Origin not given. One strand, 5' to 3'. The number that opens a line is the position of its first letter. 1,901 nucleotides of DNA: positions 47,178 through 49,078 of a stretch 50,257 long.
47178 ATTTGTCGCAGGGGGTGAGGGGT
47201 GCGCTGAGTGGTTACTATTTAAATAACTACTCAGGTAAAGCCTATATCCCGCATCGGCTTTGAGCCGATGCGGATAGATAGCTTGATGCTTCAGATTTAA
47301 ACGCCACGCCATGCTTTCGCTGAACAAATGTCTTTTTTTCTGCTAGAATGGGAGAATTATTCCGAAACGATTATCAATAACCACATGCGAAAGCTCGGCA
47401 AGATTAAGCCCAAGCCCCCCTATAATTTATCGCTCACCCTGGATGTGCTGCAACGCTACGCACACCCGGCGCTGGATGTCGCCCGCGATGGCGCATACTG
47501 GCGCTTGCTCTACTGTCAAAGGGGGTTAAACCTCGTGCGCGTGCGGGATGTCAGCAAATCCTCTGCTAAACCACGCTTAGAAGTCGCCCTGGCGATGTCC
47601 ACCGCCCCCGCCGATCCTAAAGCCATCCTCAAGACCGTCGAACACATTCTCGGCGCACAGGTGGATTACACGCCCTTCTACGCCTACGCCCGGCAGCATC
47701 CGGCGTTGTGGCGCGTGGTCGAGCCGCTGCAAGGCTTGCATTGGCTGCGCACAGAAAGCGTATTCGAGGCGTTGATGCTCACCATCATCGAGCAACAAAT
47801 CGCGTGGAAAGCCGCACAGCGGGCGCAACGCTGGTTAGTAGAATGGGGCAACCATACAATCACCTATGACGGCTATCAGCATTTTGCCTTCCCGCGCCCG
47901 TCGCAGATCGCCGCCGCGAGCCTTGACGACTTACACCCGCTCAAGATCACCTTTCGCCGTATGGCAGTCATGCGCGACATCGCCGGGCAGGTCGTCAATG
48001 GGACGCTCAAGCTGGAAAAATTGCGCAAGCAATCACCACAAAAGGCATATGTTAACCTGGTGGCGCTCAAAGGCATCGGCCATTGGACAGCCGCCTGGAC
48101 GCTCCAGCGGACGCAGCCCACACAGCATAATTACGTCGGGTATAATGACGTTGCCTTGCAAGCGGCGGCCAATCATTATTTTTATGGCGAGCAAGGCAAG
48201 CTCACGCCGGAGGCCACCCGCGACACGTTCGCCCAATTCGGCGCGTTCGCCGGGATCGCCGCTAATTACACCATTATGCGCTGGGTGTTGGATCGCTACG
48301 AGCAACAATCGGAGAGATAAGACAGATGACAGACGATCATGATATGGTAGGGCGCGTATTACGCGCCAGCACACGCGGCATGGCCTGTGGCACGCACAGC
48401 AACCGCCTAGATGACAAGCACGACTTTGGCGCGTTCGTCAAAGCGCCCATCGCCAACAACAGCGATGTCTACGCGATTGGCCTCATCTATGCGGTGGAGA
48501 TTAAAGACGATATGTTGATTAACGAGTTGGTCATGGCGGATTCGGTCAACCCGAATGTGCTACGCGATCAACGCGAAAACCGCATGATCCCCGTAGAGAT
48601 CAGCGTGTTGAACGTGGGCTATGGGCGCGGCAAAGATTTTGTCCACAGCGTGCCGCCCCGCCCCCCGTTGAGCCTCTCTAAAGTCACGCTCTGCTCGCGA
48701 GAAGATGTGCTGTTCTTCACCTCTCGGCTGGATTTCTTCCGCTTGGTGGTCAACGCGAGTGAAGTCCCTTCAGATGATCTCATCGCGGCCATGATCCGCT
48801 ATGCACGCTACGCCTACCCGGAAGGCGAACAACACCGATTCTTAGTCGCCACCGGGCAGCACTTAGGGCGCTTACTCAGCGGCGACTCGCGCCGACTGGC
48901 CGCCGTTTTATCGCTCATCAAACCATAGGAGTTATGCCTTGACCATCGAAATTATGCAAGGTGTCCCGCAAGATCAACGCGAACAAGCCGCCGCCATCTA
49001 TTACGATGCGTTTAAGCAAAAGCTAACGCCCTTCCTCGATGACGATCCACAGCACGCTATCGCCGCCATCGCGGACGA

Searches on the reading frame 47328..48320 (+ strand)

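Call 17: search_protein_families(library=pfam, proteins=[window:47328-48320:+])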
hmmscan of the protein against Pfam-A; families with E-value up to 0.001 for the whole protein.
window:47328-48320:+ (330 aa): 1 family
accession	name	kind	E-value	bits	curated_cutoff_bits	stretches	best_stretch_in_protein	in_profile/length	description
PF00730.31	HhH-GPD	-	7e-05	23.6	26.2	1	152-297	3-98/108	HhH-GPD superfamily base excision DNA repair protein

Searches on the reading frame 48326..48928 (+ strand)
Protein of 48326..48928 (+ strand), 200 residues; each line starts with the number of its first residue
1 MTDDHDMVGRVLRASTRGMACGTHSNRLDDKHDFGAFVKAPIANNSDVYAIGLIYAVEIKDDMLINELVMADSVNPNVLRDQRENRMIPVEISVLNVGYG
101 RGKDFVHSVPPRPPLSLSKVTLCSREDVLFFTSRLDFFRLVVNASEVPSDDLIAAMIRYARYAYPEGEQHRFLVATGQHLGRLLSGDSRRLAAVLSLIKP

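Call 33: find_encoding_contigs(protein=window:48326-48928:+, flank=10000, max_places=6)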
Protein window:48326-48928:+ (200 aa): 3 contigs read that carry it; 3 places shown.
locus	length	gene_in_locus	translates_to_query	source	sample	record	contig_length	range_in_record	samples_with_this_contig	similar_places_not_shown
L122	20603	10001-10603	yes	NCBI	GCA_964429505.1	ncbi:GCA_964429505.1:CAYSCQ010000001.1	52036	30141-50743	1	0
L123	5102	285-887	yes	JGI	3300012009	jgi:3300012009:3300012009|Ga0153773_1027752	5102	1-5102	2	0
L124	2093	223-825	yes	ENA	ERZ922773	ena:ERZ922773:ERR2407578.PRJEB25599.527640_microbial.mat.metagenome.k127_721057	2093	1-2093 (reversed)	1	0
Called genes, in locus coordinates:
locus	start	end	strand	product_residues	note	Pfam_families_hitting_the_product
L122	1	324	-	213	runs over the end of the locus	PF12840:HTH_20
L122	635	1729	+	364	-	PF13531:SBP_bac_11, PF01547:SBP_bac_1, PF13416:SBP_bac_8, PF13343:SBP_bac_6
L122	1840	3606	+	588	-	PF00528:BPD_transp_1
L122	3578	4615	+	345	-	PF00005:ABC_tran, PF13304:AAA_21 (weak), PF08402:TOBE_2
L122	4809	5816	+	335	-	PF08240:ADH_N, PF01262:AlaDh_PNT_C (weak), PF00107:ADH_zinc_N, PF13602:ADH_zinc_N_2 (weak)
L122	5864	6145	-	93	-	-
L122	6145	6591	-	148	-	-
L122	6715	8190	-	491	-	-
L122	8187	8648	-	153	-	-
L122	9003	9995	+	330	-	-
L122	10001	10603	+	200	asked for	-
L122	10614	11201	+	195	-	PF13302:Acetyltransf_3 (faint), PF00583:Acetyltransf_1, PF13508:Acetyltransf_7, PF13673:Acetyltransf_10, PF08445:FR47 (weak)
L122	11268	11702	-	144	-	PF00436:SSB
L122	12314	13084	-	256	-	PF00106:adh_short, PF08659:KR, PF13460:NAD_binding_10 (faint), PF13561:adh_short_C2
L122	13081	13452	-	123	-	-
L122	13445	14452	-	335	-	PF16745:RsgA_N (weak), PF03193:RsgA_GTPase, PF01926:MMR_HSR1 (weak)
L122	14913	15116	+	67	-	-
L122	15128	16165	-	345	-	PF26550:Tricorn_2nd (faint), PF07676:PD40 (faint)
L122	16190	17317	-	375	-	PF00930:DPPIV_N (faint), PF26550:Tricorn_2nd (faint), PF07676:PD40 (faint), PF25174:Beta-prop_THOC3 (faint)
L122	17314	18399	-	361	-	PF00930:DPPIV_N (faint), PF12894:ANAPC4_WD40 (faint), PF07676:PD40 (faint), PF25174:Beta-prop_THOC3 (faint), PF26550:Tricorn_2nd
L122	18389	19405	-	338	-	PF00208:ELFV_dehydrog (weak), PF03447:NAD_binding_3, PF00742:Homoserine_dh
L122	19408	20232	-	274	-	PF00378:ECH_1, PF16113:ECH_2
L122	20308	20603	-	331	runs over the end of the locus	PF13527:Acetyltransf_9, PF13302:Acetyltransf_3 (weak), PF00583:Acetyltransf_1, PF13673:Acetyltransf_10, PF13508:Acetyltransf_7, PF08445:FR47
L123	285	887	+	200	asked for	-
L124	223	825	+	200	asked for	-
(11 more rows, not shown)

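Call 55: find_homologous_proteins(query=L122:13445-14452:-, max_evalue=1e-30)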
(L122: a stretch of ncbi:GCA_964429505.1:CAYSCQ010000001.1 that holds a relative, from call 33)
Query L122:13445-14452:- (335 aa): 3833 proteins with E <= 1e-30 among 8000 candidates; the best 120 are listed.
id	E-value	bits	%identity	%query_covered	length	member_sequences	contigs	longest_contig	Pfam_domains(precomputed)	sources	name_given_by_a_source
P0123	6.1e-217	737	100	100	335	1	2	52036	PF01926.30,PF16745.12,PF03193.23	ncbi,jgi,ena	jgi:ribosome biogenesis GTPase / thiamine phosphate phosphatase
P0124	1.2e-154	533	76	96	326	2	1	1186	PF01926.30,PF16745.12,PF03193.23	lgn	-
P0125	3.2e-153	528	72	99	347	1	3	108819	PF01926.30,PF16745.12,PF02421.25,PF03193.23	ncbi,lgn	-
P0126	3.6e-151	521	72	96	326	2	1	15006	PF01926.30,PF16745.12,PF03193.23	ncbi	ncbi:MAG: ribosome small subunit-dependent GTPase A [Chloroflexota bacterium]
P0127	1.1e-149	516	71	99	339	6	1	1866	PF01926.30,PF16745.12,PF02421.25,PF03193.23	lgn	-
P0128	1.3e-149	516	72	97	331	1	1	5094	PF01926.30,PF16745.12,PF02421.25,PF03193.23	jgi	jgi:ribosome biogenesis GTPase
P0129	9.6e-149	513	72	97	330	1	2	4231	PF01926.30,PF16745.12,PF03193.23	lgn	-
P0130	3.3e-148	511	72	96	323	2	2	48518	PF01926.30,PF16745.12,PF02421.25,PF03193.23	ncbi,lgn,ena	-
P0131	1.4e-147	509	71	96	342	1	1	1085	PF01926.30,PF16745.12,PF03193.23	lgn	-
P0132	3.1e-147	508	72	96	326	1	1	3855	PF01926.30,PF16745.12,PF03193.23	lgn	-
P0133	1.5e-146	506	72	97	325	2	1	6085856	PF01926.30,PF16745.12,PF02421.25,PF03193.23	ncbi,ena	-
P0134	2.3e-146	505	71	96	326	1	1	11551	PF01926.30,PF16745.12,PF03193.23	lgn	-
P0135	3.4e-146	505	72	96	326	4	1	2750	PF01926.30,PF16745.12,PF02421.25,PF03193.23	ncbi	ncbi:MAG: ribosome small subunit-dependent GTPase A [Phototrophicales bacterium]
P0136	5.5e-146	504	72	96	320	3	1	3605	PF01926.30,PF16745.12,PF03193.23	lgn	-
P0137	9.5e-146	503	72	96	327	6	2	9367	PF01926.30,PF16745.12,PF03193.23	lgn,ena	-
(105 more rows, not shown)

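Call 56: find_encoding_contigs(protein=P0133, flank=10000, max_places=2)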
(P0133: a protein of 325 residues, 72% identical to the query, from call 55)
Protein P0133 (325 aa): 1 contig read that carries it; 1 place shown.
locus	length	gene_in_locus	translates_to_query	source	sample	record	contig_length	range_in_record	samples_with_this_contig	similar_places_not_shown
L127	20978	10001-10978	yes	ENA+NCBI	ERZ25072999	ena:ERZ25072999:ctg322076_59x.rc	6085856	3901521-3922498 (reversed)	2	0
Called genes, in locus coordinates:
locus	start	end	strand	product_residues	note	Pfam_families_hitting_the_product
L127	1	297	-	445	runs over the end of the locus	PF08239:SH3_3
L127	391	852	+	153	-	-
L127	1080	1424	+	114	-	PF13181:TPR_8 (faint), PF13428:TPR_14 (faint), PF13431:TPR_17 (faint), PF00515:TPR_1, PF07719:TPR_2 (weak), PF13424:TPR_12 (weak), PF13414:TPR_11 (weak), PF14559:TPR_19 (weak)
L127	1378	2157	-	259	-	PF00106:adh_short, PF08659:KR, PF13561:adh_short_C2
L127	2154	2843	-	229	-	-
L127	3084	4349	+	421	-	PF09376:NurA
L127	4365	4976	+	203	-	-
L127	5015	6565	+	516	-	PF07676:PD40 (faint), PF25174:Beta-prop_THOC3 (faint), PF25175:Beta-prop_WDR5 (faint), PF26550:Tricorn_2nd (faint), PF23381:Beta-prop_IFT122_1st (faint)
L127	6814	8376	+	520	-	PF00999:Na_H_Exchanger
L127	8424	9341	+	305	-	-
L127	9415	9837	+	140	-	-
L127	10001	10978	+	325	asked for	PF16745:RsgA_N, PF03193:RsgA_GTPase, PF01926:MMR_HSR1 (faint), PF02421:FeoB_N (faint)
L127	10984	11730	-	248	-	-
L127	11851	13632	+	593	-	PF02837:Glyco_hydro_2_N, PF22666:Glyco_hydro_2_N2, PF00703:Glyco_hydro_2, PF02836:Glyco_hydro_2_C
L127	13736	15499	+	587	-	PF00027:cNMP_binding, PF03703:bPH_2 (weak)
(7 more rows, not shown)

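Call 57: find_encoding_contigs(protein=P0125, flank=10000, max_places=2)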
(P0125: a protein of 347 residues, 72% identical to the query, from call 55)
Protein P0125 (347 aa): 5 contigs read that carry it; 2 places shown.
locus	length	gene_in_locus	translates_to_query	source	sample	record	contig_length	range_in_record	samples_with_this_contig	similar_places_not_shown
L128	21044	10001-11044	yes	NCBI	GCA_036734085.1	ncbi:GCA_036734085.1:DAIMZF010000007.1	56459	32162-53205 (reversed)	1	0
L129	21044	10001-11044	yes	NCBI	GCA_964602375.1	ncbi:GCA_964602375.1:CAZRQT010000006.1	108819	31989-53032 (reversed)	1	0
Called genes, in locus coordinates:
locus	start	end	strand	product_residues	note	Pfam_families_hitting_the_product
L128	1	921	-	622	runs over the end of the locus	PF02129:Peptidase_S15, PF00326:Peptidase_S9, PF20434:BD-FAE (weak), PF01738:DLH (weak)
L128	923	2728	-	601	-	PF08439:Peptidase_M3_N, PF01432:Peptidase_M3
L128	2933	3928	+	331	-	PF01699:Na_Ca_ex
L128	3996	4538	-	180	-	PF04264:YceI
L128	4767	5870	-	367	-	PF13676:TIR_2 (weak)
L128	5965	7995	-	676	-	PF04151:PPC (weak)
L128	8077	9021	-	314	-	PF13462:Thioredoxin_4, PF01323:DSBA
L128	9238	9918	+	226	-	PF10069:DICT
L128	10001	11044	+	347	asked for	PF16745:RsgA_N, PF03193:RsgA_GTPase, PF02421:FeoB_N (faint), PF01926:MMR_HSR1 (weak)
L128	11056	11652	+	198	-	-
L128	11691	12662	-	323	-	PF17874:TPR_MalT (weak), PF13424:TPR_12 (weak), PF07719:TPR_2 (faint)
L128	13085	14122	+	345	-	-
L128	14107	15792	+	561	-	PF19568:Spore_III_AA, PF13191:AAA_16 (faint), PF13401:AAA_22 (faint), PF13481:AAA_25 (faint), PF00004:AAA, PF13238:AAA_18 (weak), PF25516:PTPase, PF01424:R3H (weak), +2 more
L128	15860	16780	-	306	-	-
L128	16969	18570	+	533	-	PF18328:PfaD_N (weak), PF21607:FabD_helical_ins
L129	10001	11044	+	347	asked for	PF16745:RsgA_N, PF03193:RsgA_GTPase, PF02421:FeoB_N (faint), PF01926:MMR_HSR1 (weak)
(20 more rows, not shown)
